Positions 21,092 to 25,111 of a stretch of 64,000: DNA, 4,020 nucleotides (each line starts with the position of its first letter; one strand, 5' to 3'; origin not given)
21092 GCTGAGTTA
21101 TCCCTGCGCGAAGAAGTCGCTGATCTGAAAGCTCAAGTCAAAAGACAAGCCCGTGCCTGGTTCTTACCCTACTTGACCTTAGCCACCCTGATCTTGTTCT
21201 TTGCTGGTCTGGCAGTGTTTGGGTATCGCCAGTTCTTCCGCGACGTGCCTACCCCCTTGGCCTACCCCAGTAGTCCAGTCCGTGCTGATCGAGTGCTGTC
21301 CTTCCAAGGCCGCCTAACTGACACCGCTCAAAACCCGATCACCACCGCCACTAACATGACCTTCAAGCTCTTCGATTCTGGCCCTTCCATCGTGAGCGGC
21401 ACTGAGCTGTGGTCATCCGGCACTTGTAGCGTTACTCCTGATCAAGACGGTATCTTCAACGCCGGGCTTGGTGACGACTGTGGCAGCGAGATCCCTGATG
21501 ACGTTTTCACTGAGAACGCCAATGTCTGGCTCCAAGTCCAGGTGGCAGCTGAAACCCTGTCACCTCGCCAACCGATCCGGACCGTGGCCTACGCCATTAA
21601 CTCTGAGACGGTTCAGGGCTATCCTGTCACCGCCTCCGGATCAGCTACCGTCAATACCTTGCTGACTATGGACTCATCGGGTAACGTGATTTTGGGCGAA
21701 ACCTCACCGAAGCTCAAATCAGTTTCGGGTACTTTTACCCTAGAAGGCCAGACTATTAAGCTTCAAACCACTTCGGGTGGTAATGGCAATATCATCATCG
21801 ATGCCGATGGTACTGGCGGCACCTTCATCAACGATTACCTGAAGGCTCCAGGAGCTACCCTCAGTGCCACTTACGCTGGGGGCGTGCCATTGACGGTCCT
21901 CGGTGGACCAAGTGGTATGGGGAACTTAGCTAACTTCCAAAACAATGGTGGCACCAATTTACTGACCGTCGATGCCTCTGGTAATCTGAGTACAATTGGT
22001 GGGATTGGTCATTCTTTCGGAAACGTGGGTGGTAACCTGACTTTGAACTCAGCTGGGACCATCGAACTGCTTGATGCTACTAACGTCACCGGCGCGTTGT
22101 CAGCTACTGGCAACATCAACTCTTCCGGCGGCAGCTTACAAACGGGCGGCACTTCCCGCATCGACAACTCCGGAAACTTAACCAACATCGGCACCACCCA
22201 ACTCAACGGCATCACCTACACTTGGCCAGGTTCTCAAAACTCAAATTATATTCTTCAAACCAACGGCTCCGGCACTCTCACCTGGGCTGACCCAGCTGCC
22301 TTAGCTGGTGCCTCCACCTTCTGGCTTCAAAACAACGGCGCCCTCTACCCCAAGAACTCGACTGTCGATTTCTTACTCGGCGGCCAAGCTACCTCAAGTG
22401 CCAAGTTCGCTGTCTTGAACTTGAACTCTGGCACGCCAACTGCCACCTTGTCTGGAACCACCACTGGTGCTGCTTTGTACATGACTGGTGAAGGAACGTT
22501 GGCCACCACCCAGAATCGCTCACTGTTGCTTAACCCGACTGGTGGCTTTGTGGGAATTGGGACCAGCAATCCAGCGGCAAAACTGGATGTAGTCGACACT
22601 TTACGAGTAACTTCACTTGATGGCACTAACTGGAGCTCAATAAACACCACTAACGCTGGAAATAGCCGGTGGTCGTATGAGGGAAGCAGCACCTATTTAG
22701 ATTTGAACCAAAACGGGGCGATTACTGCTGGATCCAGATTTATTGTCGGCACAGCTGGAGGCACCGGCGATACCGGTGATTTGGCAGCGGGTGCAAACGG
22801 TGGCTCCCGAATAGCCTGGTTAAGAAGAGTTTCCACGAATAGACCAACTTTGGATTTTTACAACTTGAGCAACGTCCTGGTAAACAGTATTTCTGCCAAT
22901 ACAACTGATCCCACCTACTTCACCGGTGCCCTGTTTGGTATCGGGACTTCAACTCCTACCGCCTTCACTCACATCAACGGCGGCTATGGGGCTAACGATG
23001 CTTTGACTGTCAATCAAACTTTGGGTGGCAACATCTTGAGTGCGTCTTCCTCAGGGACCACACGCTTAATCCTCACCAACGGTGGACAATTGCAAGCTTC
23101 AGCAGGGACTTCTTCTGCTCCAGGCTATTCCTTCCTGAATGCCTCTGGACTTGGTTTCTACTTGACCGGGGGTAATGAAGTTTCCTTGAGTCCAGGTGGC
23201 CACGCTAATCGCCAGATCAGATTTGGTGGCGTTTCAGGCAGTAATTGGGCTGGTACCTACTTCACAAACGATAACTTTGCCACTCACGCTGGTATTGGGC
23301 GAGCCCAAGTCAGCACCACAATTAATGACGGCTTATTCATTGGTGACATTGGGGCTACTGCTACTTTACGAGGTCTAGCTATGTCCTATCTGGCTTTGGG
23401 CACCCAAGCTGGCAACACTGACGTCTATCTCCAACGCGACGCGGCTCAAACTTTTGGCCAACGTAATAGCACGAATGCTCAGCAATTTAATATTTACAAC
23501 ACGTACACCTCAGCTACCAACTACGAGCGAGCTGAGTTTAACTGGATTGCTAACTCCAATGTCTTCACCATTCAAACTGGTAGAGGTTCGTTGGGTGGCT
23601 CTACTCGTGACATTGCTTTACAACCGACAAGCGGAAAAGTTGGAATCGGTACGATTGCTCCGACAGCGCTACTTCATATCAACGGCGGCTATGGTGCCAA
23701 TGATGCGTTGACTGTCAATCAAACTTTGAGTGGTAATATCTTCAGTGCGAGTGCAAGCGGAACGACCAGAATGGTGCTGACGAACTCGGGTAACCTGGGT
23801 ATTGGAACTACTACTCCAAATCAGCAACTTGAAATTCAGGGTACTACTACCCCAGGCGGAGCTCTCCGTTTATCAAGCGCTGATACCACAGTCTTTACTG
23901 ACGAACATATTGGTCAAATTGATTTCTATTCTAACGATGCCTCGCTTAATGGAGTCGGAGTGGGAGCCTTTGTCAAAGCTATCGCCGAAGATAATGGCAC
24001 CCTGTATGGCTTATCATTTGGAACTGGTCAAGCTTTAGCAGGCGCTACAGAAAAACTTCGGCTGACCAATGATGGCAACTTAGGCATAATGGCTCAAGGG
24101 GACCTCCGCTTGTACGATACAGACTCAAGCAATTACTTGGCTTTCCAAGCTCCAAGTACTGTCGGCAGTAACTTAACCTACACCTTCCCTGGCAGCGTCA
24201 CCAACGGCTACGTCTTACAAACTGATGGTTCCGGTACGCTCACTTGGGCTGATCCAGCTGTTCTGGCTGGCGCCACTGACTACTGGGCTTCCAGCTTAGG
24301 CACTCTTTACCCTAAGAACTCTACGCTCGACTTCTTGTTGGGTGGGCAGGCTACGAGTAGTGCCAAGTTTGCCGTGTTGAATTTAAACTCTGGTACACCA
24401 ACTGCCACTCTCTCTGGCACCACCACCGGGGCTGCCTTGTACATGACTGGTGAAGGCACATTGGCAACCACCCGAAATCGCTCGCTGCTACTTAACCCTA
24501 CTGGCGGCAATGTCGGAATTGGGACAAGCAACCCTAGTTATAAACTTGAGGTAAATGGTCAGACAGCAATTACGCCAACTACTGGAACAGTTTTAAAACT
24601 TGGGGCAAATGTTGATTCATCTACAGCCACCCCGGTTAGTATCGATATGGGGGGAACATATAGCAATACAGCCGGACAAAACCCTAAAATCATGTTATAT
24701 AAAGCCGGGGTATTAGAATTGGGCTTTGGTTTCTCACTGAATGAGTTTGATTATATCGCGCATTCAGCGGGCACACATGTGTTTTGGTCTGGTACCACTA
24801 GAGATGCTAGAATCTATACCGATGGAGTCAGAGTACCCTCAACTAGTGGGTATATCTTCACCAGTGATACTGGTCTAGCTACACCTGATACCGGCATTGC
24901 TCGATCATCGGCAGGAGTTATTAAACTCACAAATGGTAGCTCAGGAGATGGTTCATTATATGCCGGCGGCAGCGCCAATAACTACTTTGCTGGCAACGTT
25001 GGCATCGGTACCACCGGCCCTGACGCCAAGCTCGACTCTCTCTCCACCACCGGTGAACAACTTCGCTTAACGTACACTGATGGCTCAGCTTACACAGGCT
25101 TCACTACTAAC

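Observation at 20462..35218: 4918-aa giant protein fusing a recombinase core-binding-like N-terminus to ~4500 aa of tail-fibre-like repeats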

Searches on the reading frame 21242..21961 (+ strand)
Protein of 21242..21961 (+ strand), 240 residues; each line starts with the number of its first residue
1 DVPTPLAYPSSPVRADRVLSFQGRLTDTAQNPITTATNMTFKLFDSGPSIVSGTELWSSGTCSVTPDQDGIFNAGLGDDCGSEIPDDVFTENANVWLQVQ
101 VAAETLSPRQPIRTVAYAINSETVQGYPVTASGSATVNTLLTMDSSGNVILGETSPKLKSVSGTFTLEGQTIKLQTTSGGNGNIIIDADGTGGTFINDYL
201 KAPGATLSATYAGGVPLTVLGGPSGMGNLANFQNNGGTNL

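Call 48: search_protein_families(library=pfam, proteins=[window:21242-21961:+], max_evalue=0.1)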
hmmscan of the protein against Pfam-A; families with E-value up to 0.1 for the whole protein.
window:21242-21961:+ (240 aa): 0 families

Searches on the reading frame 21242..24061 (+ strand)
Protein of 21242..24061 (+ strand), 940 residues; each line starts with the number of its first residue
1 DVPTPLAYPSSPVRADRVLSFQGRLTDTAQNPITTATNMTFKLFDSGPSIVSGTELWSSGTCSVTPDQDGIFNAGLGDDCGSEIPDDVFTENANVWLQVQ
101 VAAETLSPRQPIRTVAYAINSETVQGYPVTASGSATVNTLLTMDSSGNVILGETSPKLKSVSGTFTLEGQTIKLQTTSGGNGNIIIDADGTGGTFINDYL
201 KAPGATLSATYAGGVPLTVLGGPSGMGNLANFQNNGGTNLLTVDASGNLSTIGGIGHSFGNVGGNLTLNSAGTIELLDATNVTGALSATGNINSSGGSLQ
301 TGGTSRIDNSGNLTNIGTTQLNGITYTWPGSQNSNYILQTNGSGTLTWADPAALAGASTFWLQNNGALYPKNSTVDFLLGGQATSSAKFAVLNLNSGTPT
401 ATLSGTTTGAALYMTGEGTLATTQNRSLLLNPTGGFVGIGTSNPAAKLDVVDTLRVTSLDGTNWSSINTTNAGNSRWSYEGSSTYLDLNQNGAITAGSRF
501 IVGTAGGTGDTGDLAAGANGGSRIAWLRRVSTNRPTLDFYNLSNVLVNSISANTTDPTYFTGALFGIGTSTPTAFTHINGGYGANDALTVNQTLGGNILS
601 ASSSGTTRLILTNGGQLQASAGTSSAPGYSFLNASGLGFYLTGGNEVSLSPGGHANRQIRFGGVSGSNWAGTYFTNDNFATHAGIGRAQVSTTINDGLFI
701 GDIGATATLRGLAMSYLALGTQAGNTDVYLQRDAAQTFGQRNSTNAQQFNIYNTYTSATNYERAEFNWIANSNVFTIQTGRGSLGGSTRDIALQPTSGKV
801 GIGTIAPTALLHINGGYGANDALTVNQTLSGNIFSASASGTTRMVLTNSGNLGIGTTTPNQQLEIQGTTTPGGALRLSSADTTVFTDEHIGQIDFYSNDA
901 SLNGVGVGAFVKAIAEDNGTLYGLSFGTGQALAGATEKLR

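Call 15: search_protein_families(library=phrogs, proteins=[window:21242-24061:+], max_evalue=0.01)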
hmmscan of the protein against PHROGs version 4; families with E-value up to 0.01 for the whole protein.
window:21242-24061:+ (940 aa): 0 families

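Call 16: search_protein_families(library=ncbifam, proteins=[window:21242-24061:+], max_evalue=0.01)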
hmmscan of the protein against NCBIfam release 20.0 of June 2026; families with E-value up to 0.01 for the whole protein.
window:21242-24061:+ (940 aa): 1 family
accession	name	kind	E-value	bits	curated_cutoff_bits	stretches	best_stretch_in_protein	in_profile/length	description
NF053851.1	Bdello_MAT_N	subfamily_domain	0.0077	16.1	60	0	98-124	116-146/162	mosaic adhesive trimer family chimeric fiber protein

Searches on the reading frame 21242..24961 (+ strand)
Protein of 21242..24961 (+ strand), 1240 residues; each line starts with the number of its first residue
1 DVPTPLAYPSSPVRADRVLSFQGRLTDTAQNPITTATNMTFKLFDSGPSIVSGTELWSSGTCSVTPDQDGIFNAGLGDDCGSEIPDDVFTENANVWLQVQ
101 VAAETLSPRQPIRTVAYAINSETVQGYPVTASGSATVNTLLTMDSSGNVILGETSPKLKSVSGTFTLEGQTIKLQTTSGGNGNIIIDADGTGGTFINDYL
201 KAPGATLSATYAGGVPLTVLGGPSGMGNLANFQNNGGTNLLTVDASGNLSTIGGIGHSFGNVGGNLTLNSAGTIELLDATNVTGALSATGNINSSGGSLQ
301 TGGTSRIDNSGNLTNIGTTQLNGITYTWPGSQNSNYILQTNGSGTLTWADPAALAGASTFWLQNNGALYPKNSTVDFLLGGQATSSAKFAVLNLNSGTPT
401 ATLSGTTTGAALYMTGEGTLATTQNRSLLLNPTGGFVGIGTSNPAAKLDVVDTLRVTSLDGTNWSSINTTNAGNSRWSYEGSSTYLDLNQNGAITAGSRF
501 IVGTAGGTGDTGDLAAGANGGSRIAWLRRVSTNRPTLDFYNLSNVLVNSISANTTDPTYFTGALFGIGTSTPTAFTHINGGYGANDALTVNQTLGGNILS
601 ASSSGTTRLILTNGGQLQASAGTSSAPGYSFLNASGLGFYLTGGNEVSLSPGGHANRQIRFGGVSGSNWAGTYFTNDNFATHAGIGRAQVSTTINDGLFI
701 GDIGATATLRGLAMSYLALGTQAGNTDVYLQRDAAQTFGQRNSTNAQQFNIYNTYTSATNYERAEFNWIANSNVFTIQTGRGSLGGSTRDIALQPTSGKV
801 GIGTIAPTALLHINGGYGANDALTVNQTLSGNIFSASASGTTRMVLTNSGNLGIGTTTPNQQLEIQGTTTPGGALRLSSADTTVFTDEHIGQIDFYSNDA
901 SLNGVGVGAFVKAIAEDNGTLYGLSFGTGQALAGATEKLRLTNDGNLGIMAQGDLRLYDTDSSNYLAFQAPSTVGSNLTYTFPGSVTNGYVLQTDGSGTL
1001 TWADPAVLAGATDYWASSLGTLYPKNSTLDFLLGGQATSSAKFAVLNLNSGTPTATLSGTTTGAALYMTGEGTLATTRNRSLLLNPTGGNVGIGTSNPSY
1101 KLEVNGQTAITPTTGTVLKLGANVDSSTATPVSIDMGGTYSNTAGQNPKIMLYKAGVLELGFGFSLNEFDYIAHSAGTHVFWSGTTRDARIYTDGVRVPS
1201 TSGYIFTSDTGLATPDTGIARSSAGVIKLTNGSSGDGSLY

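Call 30: search_solved_structures(query=window:21242-24961:+, max_evalue=1, show_alignments=2)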
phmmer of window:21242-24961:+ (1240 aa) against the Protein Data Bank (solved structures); distinct sequences matched with E-value up to 1: 1.
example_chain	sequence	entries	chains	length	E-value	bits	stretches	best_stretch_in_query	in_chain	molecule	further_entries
8ond_A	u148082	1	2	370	0.00045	21.5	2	800-868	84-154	bd2133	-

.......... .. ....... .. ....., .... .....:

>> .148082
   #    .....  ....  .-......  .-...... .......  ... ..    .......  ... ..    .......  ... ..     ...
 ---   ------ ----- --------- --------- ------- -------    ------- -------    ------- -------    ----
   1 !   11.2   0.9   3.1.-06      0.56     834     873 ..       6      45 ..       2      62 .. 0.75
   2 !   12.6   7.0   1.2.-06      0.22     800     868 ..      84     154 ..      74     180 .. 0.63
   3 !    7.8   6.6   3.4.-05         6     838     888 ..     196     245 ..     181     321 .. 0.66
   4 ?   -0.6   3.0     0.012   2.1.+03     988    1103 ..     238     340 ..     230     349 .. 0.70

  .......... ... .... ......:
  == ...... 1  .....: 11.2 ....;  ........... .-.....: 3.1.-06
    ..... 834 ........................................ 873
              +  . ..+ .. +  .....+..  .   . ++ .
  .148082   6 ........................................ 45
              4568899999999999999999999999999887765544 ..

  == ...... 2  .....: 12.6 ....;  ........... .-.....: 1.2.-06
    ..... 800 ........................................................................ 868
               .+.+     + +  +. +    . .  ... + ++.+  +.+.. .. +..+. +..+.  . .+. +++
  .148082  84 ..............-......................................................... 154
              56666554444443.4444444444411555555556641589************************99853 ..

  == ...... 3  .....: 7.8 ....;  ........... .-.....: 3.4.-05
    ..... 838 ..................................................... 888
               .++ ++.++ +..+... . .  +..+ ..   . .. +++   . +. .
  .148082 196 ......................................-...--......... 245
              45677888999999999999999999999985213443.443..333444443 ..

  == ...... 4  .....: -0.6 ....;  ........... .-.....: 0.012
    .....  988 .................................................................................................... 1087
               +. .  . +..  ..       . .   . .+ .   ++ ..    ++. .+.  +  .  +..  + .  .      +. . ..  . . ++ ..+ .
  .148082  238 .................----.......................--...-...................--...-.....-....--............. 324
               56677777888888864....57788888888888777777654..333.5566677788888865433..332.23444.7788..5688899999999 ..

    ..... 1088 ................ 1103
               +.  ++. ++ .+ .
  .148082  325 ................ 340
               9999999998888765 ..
